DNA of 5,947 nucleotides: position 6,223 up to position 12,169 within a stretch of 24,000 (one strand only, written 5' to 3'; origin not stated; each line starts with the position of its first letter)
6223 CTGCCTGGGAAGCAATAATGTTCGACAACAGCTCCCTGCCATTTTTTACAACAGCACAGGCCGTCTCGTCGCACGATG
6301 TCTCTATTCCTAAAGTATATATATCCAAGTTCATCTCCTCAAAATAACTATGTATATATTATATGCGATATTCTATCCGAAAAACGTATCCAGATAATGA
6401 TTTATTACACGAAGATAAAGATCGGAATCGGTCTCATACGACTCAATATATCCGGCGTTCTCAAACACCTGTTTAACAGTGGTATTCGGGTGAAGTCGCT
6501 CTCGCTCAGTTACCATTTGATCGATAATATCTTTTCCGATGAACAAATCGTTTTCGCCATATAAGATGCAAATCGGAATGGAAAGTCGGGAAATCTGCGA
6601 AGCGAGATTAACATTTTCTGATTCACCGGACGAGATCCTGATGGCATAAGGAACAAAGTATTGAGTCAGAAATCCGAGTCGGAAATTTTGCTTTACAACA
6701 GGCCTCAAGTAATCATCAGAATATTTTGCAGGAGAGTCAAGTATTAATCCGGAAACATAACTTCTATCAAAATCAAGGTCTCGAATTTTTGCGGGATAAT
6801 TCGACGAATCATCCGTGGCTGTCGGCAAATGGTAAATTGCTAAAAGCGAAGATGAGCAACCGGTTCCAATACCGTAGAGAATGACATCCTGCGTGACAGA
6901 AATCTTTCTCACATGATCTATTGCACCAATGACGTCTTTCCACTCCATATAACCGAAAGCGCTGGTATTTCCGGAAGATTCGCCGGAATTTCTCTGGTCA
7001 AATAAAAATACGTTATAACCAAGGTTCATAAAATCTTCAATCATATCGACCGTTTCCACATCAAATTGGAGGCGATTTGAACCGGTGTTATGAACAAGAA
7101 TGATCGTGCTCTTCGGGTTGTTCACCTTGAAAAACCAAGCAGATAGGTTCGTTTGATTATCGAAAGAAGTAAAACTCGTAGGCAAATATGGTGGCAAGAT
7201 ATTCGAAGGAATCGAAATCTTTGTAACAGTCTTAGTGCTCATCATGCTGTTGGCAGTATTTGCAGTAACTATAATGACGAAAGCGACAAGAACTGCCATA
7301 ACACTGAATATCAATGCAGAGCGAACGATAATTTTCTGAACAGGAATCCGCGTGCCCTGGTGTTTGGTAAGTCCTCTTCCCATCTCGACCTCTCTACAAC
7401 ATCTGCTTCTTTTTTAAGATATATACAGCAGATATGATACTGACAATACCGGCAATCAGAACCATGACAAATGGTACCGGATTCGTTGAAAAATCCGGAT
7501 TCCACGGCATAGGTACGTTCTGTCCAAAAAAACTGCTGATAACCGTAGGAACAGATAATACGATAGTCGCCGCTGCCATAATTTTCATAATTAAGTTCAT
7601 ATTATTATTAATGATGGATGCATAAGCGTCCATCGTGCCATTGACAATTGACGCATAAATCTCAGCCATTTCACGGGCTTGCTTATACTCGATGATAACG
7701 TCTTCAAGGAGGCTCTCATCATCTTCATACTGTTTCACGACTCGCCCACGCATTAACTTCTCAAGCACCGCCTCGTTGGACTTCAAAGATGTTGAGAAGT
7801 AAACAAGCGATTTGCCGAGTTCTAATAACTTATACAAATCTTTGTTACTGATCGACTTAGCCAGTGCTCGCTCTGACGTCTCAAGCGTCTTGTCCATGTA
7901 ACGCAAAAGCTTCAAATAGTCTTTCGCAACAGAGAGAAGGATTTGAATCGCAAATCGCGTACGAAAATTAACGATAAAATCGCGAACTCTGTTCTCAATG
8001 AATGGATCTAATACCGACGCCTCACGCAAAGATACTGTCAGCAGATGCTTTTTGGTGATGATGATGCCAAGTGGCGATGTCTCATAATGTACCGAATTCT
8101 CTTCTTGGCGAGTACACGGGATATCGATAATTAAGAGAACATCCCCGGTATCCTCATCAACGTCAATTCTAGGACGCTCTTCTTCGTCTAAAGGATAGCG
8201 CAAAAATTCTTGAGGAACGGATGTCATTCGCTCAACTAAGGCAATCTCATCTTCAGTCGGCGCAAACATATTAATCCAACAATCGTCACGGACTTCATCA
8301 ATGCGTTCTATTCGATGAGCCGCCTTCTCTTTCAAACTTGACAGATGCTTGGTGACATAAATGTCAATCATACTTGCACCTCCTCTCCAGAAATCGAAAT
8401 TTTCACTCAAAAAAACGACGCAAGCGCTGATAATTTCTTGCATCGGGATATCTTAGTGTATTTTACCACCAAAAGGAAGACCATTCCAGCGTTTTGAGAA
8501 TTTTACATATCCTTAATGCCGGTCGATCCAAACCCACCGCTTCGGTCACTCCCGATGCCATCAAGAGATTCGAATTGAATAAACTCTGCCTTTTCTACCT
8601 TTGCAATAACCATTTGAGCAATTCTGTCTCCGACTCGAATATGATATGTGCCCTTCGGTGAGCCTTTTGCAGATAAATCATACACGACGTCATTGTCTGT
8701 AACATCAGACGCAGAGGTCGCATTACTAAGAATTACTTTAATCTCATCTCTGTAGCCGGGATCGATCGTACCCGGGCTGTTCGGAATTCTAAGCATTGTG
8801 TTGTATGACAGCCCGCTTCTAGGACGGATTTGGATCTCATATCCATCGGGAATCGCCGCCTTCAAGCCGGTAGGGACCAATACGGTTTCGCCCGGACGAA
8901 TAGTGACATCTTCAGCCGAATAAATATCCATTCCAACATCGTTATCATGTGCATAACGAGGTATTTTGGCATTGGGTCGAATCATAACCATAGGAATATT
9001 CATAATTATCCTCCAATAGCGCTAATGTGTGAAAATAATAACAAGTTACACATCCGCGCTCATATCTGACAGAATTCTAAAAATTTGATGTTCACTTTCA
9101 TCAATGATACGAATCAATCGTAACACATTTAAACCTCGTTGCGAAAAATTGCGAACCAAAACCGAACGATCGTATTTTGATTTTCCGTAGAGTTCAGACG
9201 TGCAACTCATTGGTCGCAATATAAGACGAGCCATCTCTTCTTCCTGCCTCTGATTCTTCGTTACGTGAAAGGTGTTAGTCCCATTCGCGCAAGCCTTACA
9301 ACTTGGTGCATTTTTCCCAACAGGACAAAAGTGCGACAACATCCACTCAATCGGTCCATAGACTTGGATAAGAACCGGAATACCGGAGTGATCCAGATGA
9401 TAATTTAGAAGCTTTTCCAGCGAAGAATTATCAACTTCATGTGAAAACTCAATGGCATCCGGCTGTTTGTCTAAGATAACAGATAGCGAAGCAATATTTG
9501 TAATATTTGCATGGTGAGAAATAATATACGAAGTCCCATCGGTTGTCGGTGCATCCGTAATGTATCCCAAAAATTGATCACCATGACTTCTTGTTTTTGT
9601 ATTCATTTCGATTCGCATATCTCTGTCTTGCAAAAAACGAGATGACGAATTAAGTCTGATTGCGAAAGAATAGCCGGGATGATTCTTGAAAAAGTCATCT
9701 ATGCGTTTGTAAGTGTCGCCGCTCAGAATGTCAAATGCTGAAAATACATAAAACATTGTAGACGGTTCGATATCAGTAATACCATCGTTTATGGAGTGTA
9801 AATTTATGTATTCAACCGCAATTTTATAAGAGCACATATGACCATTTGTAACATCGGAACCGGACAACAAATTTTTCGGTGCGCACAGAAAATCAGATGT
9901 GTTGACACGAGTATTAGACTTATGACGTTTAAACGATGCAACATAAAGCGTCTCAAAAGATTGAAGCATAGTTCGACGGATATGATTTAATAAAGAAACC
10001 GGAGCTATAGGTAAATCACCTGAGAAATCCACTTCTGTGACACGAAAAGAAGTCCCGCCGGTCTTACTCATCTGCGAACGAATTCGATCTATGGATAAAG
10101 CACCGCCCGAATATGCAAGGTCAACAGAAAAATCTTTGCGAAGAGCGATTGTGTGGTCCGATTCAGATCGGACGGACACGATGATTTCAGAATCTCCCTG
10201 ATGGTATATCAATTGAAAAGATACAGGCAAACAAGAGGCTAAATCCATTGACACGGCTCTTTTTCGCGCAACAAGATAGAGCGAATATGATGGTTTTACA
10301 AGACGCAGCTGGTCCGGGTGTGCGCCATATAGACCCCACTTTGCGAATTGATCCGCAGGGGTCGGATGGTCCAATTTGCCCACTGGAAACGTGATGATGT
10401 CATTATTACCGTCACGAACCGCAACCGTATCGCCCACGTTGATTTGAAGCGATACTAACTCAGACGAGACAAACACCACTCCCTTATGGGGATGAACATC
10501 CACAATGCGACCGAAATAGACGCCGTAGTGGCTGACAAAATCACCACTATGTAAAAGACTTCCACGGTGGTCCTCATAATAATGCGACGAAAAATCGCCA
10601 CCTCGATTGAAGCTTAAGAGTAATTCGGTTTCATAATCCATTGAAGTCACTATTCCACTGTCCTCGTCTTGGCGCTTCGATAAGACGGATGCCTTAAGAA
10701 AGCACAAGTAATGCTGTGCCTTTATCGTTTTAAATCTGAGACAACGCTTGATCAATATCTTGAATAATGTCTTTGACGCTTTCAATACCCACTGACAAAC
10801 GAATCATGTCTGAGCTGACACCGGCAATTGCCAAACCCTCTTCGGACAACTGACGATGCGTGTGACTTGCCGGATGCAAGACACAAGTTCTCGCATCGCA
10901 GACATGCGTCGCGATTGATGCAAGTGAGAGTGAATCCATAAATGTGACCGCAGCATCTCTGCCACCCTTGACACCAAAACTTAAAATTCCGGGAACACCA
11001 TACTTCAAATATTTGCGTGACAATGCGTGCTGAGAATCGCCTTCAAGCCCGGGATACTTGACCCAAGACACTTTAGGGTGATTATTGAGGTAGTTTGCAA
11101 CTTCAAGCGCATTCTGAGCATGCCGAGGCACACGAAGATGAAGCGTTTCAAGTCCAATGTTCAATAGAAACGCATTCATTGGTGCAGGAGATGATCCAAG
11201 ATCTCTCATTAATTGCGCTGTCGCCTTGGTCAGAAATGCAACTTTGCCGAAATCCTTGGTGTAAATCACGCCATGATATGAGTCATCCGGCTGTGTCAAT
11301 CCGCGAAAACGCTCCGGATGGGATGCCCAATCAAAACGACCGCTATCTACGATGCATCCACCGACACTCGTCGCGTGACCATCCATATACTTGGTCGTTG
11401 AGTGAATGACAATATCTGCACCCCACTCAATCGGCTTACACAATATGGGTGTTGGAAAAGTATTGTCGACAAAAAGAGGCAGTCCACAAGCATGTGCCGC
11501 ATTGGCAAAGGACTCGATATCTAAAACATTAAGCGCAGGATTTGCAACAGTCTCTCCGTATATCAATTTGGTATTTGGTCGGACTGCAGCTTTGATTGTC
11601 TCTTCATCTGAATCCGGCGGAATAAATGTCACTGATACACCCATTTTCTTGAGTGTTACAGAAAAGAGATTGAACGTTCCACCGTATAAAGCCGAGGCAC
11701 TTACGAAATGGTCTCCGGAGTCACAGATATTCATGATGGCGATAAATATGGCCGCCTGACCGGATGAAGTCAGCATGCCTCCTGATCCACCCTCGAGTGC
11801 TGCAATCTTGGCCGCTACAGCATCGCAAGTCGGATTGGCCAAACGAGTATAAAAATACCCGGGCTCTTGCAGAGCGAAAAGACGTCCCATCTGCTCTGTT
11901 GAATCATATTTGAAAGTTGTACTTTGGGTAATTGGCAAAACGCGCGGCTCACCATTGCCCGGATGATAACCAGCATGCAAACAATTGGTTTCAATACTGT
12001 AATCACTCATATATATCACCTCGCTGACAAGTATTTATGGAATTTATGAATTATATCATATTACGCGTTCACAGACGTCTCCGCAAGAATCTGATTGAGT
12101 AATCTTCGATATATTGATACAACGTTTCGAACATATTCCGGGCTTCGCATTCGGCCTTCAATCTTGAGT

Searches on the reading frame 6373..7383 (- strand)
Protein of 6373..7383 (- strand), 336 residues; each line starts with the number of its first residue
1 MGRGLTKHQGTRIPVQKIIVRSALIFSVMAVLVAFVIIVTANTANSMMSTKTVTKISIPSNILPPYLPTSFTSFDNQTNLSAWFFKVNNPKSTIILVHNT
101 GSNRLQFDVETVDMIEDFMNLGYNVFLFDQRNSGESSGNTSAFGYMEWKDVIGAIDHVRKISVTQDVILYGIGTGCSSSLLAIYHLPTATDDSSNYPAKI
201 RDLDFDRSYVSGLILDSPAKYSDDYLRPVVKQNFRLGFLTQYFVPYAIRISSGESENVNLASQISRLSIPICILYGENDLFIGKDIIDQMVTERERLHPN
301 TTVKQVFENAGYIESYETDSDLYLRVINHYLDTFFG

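Call 8: search_protein_families(library=pfam, proteins=[window:6373-7383:-], max_evalue=0.00001)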
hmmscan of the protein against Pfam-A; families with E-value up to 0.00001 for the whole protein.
window:6373-7383:- (336 aa): 1 family
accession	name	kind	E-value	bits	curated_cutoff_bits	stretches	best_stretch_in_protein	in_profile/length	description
PF12146.15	Hydrolase_4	-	6.7e-06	26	27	0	89-184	2-95/239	Serine aminopeptidase, S33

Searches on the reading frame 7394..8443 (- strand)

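Call 8: search_protein_families(library=pfam, proteins=[window:7394-8443:-], max_evalue=0.00001)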
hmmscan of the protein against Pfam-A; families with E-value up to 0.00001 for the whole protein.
window:7394-8443:- (349 aa): 1 family
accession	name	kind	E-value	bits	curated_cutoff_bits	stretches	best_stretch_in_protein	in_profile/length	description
PF01544.23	CorA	-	3.7e-47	161.5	27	1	55-345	5-292/292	CorA-like Mg2+ transporter protein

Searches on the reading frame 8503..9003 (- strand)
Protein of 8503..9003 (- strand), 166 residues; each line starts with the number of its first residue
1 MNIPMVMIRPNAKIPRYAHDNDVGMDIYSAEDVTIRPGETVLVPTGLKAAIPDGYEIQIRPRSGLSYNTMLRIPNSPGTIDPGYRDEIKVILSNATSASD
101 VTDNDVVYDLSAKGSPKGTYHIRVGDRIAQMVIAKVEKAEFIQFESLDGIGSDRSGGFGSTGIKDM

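Call 8: search_protein_families(library=pfam, proteins=[window:8503-9003:-], max_evalue=0.00001)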
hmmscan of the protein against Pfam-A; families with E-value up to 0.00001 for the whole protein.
window:8503-9003:- (166 aa): 1 family
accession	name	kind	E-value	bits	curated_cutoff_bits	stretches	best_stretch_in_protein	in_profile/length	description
PF00692.24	dUTPase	-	6e-23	81.5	22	1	11-97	2-85/129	dUTPase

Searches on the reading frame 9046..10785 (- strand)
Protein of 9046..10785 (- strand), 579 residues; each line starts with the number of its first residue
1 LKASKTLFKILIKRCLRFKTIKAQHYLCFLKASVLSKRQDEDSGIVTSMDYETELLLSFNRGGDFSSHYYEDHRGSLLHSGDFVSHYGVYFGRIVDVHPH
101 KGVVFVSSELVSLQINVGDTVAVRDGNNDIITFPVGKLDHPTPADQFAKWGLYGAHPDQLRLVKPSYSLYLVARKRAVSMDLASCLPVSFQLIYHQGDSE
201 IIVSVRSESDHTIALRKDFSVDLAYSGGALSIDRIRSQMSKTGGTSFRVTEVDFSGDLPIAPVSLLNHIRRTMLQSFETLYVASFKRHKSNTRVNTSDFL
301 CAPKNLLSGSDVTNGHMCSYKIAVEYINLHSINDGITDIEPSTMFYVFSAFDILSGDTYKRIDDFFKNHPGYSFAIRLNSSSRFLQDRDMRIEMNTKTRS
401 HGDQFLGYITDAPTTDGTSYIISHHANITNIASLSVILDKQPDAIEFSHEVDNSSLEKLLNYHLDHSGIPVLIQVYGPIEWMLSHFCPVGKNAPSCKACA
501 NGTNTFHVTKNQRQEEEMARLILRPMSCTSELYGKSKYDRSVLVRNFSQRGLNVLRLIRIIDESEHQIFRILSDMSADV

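Call 8: search_protein_families(library=pfam, proteins=[window:9046-10785:-], max_evalue=0.00001)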
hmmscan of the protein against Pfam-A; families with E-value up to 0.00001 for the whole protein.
window:9046-10785:- (579 aa): 1 family
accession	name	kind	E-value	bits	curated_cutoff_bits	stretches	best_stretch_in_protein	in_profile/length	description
PF12392.13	DUF3656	-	4e-10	40.8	22.1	1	187-279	26-106/109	Collagenase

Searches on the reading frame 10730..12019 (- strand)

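Call 8: search_protein_families(library=pfam, proteins=[window:10730-12019:-], max_evalue=0.00001)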
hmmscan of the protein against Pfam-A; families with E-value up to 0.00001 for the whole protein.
window:10730-12019:- (429 aa): 1 family
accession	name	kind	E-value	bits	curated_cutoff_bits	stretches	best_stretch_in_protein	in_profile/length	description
PF01053.26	Cys_Met_Meta_PP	-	1.6e-123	412.5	27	1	10-426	1-380/381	Cys/Met metabolism PLP-dependent enzyme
